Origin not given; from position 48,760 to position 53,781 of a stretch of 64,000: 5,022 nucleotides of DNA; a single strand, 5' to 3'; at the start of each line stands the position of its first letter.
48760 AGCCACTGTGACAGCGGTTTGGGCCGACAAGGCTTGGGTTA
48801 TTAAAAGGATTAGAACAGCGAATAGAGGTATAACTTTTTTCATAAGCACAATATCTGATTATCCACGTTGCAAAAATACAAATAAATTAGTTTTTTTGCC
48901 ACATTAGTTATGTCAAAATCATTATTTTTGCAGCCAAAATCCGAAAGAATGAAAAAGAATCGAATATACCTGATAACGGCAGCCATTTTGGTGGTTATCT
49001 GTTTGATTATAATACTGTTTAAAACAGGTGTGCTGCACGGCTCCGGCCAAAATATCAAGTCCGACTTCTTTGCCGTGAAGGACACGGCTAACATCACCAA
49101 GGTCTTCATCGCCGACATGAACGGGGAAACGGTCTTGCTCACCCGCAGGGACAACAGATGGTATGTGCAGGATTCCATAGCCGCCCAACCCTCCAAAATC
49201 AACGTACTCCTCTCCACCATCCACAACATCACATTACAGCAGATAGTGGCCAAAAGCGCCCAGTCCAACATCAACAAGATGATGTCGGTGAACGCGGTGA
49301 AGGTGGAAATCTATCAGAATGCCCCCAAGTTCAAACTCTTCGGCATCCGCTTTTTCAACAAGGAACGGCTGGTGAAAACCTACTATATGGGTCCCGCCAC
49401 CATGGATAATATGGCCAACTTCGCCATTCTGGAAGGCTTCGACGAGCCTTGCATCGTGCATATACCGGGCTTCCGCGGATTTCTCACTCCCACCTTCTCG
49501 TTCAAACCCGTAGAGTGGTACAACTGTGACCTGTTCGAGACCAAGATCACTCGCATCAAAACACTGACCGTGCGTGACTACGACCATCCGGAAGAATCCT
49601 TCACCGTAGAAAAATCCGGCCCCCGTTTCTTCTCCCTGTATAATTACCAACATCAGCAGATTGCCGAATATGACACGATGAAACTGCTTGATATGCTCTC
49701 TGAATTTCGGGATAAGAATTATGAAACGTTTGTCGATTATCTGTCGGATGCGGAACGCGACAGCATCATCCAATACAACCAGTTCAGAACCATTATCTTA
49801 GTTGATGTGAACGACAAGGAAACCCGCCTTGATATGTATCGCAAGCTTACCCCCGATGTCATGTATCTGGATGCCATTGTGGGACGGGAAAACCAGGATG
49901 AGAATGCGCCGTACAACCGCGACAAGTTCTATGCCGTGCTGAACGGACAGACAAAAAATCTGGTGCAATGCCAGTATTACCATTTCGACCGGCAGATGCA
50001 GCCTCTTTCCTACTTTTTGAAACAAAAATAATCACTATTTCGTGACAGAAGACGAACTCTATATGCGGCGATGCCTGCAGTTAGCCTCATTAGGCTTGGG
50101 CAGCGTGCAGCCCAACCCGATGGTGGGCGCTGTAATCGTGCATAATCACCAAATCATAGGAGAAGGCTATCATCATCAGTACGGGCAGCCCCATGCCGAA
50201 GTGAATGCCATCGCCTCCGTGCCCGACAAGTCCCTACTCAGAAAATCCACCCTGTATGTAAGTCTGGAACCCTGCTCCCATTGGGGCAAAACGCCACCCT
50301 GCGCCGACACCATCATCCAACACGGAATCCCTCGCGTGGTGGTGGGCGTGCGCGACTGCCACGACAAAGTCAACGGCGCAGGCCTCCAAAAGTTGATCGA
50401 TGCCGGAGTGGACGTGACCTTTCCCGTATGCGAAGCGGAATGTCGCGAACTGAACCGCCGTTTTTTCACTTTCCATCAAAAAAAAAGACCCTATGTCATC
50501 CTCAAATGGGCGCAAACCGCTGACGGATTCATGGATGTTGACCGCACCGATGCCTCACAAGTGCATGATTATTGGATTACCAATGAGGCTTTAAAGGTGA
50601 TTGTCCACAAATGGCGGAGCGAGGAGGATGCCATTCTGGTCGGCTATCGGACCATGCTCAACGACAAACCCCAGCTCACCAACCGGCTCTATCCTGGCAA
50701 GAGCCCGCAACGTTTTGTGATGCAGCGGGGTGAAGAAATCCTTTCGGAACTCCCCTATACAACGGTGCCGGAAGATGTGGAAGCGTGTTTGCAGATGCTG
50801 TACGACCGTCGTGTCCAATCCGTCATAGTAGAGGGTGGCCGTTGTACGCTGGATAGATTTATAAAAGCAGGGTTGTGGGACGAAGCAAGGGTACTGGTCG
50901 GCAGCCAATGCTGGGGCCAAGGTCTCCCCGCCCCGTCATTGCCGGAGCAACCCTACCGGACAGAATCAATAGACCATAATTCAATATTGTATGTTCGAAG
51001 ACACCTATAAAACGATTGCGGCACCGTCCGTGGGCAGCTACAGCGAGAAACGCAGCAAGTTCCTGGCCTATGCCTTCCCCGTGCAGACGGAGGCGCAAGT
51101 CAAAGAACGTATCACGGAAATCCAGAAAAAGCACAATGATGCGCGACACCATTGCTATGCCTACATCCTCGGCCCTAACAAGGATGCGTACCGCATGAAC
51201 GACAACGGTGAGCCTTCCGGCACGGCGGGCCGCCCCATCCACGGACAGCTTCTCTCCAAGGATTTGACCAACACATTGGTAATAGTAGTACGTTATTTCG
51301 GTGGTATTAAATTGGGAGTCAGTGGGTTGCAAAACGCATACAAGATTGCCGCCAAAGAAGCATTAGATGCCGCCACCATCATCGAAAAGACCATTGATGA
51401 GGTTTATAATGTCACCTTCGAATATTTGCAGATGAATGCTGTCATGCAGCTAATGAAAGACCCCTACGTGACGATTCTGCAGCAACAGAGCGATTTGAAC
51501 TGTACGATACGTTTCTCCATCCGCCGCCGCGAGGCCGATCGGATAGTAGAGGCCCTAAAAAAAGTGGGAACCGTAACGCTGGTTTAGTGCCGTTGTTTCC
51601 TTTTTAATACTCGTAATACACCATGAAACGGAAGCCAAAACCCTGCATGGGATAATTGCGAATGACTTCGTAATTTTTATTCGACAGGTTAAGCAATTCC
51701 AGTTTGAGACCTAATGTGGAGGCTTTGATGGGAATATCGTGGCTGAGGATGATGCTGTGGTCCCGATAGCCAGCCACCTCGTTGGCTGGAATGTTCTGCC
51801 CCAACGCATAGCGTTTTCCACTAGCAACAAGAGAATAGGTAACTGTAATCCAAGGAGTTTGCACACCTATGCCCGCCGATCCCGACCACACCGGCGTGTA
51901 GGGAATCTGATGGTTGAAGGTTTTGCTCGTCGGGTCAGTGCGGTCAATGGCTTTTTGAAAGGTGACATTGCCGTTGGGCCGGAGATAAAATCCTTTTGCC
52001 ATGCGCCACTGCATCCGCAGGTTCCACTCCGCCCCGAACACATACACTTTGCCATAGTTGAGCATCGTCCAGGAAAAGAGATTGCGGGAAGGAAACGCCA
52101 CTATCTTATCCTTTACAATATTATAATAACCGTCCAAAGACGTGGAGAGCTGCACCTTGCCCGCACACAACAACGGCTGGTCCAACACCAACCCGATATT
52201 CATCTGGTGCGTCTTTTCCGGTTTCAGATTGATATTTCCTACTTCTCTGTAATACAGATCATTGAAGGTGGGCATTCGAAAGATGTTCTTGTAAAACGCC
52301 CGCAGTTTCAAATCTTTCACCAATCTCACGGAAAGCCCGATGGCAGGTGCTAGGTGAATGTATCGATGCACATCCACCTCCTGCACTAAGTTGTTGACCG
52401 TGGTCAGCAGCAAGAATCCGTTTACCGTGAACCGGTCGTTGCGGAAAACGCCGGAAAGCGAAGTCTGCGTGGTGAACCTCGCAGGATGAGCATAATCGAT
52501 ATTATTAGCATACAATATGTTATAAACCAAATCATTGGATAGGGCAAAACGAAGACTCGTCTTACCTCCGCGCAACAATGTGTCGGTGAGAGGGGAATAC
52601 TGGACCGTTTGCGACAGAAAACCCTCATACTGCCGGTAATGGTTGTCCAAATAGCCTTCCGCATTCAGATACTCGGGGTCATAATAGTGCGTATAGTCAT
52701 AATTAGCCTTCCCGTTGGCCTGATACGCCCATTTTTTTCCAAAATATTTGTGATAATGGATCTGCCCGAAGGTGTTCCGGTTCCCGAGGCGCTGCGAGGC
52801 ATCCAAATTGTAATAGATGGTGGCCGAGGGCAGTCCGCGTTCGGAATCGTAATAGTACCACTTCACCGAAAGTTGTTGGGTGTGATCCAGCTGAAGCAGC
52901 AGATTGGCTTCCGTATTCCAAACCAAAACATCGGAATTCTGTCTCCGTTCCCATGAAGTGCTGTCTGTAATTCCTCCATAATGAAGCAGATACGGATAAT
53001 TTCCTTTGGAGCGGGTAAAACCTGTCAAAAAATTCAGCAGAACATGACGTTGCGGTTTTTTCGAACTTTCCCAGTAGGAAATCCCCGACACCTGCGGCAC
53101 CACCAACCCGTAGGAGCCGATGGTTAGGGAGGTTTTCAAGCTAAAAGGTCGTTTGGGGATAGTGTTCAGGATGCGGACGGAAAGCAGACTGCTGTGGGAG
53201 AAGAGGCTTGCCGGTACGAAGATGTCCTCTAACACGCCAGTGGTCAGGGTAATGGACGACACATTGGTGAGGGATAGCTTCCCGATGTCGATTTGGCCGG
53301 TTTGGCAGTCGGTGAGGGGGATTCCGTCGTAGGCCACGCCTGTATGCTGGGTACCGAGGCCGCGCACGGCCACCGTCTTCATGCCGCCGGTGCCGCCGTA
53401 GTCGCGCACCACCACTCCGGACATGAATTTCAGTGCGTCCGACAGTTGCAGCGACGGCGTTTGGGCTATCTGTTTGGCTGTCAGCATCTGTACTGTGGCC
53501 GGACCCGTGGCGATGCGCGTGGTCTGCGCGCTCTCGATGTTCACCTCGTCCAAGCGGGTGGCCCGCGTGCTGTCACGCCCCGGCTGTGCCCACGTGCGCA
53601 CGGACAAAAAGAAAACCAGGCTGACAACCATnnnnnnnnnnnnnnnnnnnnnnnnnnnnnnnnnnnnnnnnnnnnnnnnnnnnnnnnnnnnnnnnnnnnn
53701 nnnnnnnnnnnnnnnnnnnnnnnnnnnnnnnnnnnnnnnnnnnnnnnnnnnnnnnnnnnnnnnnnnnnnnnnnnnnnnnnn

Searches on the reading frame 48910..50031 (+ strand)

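Call 50: search_protein_families(library=ncbifam, proteins=[window:48910-50031:+], max_evalue=0.001)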
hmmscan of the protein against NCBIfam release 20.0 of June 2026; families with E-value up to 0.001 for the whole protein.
window:48910-50031:+ (373 aa): 0 families

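Call 76: search_protein_families(library=pfam, proteins=[window:48910-50031:+], max_evalue=0.001)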
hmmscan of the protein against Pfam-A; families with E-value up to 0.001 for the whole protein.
window:48910-50031:+ (373 aa): 1 family
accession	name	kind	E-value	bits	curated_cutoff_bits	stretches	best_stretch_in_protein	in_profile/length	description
PF14238.11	DUF4340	-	1.1e-05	26.2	25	0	52-118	106-173/183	Domain of unknown function (DUF4340)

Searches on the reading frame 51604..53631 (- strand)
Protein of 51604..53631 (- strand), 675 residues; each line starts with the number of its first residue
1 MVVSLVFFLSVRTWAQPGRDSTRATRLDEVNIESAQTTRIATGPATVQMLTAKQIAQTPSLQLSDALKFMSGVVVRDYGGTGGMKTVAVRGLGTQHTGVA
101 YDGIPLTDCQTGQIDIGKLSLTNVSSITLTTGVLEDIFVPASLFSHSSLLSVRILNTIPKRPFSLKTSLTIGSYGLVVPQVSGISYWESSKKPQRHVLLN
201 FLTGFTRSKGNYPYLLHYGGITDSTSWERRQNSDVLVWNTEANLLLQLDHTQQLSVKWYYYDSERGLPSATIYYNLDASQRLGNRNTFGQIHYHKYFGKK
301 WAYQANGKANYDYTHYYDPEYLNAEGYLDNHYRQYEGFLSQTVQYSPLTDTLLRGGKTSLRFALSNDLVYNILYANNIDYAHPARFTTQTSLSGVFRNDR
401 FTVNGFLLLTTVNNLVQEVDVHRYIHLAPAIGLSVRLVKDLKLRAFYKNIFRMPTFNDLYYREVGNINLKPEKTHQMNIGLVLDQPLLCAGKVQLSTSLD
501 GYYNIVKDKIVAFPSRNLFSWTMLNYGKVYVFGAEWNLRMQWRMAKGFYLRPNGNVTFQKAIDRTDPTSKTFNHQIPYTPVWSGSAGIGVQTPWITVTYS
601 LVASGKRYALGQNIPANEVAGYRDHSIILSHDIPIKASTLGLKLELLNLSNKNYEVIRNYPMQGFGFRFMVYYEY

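Call 50: search_protein_families(library=ncbifam, proteins=[window:51604-53631:-], max_evalue=0.001)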
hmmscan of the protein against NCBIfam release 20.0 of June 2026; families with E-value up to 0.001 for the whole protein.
window:51604-53631:- (675 aa): 9 families
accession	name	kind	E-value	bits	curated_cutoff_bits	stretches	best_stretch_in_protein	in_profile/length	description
TIGR01786.1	TonB-hemlactrns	subfamily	2e-16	59.5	323.75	2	419-593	430-614/719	TonB-dependent hemoglobin/transferrin/lactoferrin family receptor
TIGR01785.1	TonB-hemin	subfamily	2.2e-16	59.4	316.85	2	392-670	383-672/677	TonB-dependent heme/hemoglobin receptor family protein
TIGR01779.1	TonB-B12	equivalog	9.4e-15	54.2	599.7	2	436-673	396-612/614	TonB-dependent vitamin B12 receptor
NF007926.1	PRK10641.1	equivalog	1.4e-12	47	836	2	42-128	43-130/617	TonB-dependent vitamin B12 receptor BtuB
NF038079.1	TonB_sider_MxcH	equivalog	1.8e-12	46.2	925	1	432-561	540-665/792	TonB-dependent siderophore myxochelin receptor MxcH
TIGR01783.1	TonB-siderophor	subfamily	1e-08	34.3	223.5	1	44-126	3-83/649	TonB-dependent siderophore receptor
TIGR04056.1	OMP_RagA_SusC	subfamily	2.5e-07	29.4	368.25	1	456-570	640-752/981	SusC/RagA family TonB-linked outer membrane protein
NF010010.0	PRK13483.1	equivalog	2.5e-05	22.5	927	1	19-103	25-107/660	ligand-gated channel protein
NF010038.0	PRK13513.1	equivalog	4.9e-05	22.1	942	0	33-103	42-109/659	ligand-gated channel protein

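Call 76: search_protein_families(library=pfam, proteins=[window:51604-53631:-], max_evalue=0.001)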
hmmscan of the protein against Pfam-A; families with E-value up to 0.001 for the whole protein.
window:51604-53631:- (675 aa): 2 families
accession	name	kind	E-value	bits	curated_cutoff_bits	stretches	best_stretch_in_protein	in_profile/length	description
PF00593.30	TonB_dep_Rec_b-barrel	-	4e-28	99.9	27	1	245-645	8-432/436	TonB dependent receptor-like, beta-barrel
PF07715.20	Plug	-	6.8e-15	55.9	23.9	1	42-132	4-93/107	TonB-dependent Receptor Plug Domain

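Call 80: search_solved_structures(query=window:51604-53631:-, max_evalue=0.00001)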
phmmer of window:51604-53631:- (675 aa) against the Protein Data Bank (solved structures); distinct sequences matched with E-value up to 0.00001: 2.
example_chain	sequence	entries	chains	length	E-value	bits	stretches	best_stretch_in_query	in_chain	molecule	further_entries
8blw_A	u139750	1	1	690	1.5e-138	466.1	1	9-671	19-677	Vitamin B12 transporter BtuB1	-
8bmx_C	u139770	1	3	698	4.4e-20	74.6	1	443-670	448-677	Putative TonB-linked outer membrane receptor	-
